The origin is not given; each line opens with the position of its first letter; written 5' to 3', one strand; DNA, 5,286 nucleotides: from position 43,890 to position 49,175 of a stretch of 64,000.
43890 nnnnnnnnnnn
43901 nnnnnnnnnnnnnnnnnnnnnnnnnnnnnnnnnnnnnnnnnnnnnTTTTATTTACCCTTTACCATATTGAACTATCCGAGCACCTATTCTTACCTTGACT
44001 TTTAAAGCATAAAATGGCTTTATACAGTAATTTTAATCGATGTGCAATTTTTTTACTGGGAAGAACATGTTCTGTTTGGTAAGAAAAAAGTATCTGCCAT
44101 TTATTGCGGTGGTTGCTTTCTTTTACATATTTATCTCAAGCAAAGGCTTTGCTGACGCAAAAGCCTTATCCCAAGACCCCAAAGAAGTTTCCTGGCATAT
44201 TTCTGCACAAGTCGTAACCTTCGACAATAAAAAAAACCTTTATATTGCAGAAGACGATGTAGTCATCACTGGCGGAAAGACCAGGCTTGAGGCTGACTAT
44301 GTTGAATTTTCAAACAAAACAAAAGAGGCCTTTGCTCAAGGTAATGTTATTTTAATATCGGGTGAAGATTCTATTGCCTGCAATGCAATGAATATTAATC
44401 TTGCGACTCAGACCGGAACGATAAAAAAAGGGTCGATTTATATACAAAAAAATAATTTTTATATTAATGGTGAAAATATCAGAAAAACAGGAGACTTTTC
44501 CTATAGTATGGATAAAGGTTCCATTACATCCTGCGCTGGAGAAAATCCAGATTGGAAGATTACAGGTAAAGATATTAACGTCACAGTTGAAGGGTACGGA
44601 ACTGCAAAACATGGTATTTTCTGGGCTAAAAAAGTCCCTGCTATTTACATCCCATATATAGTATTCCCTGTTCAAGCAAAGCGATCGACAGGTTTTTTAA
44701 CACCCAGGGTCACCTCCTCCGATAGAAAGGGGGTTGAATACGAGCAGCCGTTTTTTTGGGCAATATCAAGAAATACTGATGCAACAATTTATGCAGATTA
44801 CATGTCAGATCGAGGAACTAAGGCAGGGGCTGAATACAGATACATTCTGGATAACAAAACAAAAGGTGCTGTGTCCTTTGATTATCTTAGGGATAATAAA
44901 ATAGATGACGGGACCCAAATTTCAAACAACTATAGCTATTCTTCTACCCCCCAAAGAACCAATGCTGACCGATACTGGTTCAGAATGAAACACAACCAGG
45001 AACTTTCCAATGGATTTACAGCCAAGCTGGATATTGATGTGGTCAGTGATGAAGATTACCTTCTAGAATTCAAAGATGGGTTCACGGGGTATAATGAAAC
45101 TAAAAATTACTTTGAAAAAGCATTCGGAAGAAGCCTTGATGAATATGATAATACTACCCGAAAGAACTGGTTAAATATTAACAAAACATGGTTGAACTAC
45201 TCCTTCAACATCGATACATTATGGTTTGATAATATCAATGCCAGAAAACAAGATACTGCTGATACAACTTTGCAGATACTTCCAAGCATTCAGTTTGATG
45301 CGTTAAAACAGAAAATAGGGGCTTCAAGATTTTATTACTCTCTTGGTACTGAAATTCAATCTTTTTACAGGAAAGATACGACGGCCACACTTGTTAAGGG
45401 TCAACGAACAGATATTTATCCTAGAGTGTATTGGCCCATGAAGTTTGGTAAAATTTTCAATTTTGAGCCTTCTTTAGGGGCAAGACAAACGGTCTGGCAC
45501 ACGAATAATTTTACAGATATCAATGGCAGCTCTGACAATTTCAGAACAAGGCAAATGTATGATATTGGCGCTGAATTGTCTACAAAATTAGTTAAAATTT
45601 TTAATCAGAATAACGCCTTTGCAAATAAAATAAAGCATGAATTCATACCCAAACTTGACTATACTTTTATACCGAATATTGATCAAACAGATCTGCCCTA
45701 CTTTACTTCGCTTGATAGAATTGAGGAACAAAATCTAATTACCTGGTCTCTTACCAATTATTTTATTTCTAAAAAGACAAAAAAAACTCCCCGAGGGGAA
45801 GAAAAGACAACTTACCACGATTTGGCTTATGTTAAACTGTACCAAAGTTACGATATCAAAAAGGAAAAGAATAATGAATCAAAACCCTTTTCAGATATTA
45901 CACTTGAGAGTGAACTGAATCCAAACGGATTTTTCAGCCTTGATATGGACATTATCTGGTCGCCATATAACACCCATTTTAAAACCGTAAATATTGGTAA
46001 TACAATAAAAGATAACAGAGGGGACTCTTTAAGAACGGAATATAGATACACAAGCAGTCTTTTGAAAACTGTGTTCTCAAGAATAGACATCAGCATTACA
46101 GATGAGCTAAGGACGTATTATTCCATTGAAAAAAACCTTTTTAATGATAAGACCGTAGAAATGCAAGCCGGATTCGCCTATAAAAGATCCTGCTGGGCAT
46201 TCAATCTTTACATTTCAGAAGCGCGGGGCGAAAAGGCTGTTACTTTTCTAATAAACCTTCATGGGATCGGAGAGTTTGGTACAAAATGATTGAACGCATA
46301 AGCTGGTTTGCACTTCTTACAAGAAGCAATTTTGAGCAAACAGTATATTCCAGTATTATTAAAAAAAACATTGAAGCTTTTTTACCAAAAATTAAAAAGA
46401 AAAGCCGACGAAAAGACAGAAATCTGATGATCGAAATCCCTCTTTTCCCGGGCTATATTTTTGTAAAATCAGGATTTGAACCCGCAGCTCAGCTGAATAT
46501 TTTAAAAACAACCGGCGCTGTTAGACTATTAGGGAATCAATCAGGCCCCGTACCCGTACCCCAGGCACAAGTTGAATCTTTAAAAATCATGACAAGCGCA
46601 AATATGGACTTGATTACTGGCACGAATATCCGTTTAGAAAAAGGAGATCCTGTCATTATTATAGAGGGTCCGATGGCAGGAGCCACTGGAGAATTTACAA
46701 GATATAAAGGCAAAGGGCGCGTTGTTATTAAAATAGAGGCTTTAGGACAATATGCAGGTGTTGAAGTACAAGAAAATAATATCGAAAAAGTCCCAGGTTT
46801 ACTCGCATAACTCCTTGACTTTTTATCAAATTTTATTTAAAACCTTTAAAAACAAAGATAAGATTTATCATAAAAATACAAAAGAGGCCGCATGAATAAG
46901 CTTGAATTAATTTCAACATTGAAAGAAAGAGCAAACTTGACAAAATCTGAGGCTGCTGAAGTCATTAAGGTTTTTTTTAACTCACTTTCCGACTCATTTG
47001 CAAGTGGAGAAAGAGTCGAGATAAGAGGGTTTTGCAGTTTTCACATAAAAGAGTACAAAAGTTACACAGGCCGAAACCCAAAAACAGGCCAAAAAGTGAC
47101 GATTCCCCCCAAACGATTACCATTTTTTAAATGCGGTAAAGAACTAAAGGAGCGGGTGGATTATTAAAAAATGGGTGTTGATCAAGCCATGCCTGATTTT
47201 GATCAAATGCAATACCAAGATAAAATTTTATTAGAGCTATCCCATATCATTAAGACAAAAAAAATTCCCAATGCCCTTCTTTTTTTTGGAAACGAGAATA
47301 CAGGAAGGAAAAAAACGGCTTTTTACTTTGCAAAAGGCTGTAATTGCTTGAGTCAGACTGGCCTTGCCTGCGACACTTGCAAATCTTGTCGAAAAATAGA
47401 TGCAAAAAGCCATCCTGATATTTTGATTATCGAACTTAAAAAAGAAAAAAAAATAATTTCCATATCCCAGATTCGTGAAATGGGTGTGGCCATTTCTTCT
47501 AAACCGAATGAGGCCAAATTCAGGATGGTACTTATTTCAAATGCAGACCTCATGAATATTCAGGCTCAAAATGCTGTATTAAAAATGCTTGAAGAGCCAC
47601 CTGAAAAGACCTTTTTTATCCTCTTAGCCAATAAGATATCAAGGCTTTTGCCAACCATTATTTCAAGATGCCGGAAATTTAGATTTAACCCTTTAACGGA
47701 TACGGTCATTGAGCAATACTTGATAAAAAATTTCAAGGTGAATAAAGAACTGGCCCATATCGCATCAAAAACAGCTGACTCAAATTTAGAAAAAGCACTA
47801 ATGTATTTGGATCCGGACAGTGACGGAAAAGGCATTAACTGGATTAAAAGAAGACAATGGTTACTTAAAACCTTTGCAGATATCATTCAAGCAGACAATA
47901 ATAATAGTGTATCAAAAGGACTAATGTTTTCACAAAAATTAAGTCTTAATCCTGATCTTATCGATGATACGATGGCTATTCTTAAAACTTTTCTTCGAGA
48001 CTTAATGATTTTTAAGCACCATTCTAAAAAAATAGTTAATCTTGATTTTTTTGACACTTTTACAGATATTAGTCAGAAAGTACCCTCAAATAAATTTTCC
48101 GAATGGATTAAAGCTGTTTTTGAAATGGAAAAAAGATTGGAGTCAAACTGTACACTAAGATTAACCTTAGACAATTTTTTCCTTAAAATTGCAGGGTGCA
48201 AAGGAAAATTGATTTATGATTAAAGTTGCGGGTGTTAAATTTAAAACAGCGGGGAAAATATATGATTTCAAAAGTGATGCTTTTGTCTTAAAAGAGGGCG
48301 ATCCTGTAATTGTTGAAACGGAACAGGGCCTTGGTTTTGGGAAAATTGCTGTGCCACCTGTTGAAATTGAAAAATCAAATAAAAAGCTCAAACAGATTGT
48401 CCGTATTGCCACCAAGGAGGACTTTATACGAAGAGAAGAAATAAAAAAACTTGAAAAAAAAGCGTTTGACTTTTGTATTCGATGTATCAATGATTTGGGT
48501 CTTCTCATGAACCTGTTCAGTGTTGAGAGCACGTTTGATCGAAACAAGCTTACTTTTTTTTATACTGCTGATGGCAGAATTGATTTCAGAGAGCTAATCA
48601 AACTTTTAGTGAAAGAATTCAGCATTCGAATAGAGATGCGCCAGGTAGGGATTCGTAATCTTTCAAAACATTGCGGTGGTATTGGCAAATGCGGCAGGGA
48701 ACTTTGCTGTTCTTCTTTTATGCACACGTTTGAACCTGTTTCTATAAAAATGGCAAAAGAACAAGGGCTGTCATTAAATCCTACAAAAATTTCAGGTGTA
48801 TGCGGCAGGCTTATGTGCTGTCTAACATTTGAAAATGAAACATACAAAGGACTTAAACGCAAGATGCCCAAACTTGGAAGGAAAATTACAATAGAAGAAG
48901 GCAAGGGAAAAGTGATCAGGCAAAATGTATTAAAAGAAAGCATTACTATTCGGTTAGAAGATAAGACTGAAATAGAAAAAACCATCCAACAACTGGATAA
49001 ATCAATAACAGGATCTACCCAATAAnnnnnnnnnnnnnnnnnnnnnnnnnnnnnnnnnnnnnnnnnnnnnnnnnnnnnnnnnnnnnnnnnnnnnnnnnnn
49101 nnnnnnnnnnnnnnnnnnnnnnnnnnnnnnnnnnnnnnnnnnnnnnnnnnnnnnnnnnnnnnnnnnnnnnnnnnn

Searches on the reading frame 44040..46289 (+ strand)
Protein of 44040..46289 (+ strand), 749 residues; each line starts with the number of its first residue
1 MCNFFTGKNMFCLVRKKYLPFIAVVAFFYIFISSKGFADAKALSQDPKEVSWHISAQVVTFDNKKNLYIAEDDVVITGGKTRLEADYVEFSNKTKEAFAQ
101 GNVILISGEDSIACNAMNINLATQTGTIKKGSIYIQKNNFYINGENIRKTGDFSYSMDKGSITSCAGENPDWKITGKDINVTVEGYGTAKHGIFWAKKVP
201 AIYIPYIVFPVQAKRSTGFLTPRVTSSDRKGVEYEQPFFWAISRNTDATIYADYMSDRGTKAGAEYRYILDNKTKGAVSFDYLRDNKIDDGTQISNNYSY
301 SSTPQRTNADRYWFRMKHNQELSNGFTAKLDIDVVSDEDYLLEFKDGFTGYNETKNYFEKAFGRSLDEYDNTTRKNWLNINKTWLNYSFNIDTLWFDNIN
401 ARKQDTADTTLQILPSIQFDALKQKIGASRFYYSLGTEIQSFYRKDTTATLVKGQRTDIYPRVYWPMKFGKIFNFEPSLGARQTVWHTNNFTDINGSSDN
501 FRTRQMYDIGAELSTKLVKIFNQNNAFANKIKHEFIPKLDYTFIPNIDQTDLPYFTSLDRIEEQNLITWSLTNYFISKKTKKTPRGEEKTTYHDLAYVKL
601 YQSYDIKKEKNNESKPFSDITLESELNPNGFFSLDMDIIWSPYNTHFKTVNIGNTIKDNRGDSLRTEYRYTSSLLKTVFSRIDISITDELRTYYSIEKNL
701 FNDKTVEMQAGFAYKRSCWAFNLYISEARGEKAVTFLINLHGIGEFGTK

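Call 78: search_protein_families(library=pfam, proteins=[window:44040-46289:+], max_evalue=0.00001)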
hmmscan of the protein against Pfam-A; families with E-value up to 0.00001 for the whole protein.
window:44040-46289:+ (749 aa): 3 families
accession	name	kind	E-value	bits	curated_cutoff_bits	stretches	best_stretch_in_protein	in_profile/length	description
PF04453.20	LptD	-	2.2e-33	116.6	22.4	1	310-676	2-360/384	LPS transport system D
PF19838.5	LptD_2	-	7.8e-15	54.9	22.5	1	198-579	12-405/464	LptD protein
PF03968.19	LptD_N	-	2.2e-06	28.3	20.4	0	53-182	1-108/113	LptA/(LptD N-terminal domain) LPS transport protein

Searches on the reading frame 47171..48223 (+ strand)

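Call 78: search_protein_families(library=pfam, proteins=[window:47171-48223:+], max_evalue=0.00001)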
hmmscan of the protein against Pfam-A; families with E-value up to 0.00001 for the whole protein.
window:47171-48223:+ (350 aa): 1 family
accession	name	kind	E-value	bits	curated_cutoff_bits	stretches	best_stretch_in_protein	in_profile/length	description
PF13177.12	DNA_pol3_delta2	-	2.4e-49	167.9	27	1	16-175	2-160/161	DNA polymerase III, delta subunit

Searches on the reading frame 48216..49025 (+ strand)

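Call 78: search_protein_families(library=pfam, proteins=[window:48216-49025:+], max_evalue=0.00001)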
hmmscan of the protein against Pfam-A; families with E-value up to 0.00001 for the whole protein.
window:48216-49025:+ (269 aa): 1 family
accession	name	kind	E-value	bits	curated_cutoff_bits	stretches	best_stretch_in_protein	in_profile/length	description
PF04468.17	PSP1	-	1.8e-30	105.5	27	1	59-144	1-86/86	PSP1 C-terminal conserved region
